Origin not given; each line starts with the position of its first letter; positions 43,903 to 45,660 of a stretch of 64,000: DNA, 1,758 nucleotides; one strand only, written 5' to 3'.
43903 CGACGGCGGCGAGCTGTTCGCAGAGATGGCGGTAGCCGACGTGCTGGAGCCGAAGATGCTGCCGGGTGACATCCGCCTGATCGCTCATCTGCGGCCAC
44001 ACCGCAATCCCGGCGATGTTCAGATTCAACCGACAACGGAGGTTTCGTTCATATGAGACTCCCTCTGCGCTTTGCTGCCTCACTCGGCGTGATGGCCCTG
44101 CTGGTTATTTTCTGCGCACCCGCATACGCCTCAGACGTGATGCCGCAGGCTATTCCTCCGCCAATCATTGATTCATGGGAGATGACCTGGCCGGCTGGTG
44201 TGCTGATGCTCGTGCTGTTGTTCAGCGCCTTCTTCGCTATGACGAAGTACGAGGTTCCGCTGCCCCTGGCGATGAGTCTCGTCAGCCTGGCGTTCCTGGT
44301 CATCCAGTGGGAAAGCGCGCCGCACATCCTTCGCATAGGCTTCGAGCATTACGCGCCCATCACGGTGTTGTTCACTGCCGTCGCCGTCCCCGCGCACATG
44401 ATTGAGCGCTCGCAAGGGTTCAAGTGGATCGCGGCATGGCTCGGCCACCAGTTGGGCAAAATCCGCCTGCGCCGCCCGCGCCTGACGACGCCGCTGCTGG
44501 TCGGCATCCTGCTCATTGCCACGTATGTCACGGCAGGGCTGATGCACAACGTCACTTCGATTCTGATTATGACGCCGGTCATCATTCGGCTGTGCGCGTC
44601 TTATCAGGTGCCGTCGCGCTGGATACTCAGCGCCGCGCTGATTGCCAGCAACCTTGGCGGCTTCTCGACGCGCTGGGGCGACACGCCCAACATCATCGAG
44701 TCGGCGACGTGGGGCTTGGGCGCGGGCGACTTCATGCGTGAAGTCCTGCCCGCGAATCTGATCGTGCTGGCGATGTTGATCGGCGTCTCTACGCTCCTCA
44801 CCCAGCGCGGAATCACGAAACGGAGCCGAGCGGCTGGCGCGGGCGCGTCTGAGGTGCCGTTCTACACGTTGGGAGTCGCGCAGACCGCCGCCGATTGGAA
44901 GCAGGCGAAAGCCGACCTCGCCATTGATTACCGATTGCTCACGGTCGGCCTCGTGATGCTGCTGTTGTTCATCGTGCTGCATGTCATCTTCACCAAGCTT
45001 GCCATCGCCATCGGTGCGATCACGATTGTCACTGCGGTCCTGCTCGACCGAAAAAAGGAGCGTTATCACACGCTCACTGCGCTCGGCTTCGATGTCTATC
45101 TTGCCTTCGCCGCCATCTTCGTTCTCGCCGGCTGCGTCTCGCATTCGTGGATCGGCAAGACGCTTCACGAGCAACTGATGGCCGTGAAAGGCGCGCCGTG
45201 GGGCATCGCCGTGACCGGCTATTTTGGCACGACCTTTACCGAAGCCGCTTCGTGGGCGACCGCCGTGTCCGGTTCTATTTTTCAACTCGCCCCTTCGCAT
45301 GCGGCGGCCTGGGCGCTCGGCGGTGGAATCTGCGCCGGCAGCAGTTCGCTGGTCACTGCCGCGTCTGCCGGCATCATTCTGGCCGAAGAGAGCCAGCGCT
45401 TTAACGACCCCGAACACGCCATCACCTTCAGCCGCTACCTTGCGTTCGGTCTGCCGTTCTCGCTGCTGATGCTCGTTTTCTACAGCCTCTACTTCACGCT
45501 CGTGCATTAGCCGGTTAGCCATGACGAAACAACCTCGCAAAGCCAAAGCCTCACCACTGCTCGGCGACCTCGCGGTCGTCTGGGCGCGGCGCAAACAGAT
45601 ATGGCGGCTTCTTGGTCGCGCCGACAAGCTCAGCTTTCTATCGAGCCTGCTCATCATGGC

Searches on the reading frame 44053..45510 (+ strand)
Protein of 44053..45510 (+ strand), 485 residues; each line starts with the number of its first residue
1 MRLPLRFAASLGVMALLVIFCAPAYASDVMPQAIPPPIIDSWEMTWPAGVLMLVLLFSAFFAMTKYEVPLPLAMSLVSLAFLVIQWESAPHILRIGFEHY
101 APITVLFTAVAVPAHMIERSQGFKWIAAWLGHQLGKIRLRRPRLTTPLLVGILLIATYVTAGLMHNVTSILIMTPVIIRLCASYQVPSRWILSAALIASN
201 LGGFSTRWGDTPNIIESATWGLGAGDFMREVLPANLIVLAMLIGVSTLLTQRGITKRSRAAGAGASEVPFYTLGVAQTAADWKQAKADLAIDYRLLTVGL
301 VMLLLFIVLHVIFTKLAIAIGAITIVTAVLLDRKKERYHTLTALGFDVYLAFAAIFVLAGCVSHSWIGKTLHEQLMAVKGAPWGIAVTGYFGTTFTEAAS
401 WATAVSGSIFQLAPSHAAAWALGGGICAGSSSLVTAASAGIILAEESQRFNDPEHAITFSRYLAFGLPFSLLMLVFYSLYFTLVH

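Call 5: search_protein_families(library=pfam, proteins=[window:44053-45510:+], max_evalue=0.001)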
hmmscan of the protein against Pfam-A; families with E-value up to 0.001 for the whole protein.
window:44053-45510:+ (485 aa): 1 family
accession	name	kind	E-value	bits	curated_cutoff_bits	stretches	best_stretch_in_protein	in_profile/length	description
PF03600.22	CitMHS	-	1.9e-26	93.4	31.9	1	60-420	3-331/336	Citrate transporter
